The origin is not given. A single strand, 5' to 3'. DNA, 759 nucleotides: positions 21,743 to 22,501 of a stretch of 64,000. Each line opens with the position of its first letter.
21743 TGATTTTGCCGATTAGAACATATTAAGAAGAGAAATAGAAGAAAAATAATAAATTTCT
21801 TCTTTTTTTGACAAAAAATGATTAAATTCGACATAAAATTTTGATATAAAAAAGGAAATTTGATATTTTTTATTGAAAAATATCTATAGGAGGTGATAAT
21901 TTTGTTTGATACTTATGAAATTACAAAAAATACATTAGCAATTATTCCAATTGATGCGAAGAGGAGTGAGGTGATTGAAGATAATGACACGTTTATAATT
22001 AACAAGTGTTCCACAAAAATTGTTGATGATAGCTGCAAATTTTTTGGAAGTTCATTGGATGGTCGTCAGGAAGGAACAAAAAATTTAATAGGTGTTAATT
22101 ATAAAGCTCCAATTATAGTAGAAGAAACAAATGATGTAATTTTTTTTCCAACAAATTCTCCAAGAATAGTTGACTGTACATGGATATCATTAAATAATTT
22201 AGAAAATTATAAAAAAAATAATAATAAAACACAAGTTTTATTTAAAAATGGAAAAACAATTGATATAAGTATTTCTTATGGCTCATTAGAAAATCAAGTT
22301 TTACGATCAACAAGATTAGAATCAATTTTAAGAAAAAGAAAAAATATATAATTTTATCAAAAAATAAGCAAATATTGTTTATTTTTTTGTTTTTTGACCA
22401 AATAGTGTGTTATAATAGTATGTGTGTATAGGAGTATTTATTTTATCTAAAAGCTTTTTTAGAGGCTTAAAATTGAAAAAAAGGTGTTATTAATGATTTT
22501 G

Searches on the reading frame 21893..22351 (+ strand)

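Call 11: search_protein_families(library=ncbifam, proteins=[window:21893-22351:+])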
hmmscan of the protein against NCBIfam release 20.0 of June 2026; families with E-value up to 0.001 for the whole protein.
window:21893-22351:+ (152 aa): 0 families

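Call 23: search_protein_families(library=pfam, proteins=[window:21893-22351:+])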
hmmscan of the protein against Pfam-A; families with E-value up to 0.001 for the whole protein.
window:21893-22351:+ (152 aa): 1 family
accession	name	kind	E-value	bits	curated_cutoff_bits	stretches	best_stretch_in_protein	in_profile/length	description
PF06338.17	ComK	-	3.2e-44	150.8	22.3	1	6-150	2-151/152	ComK protein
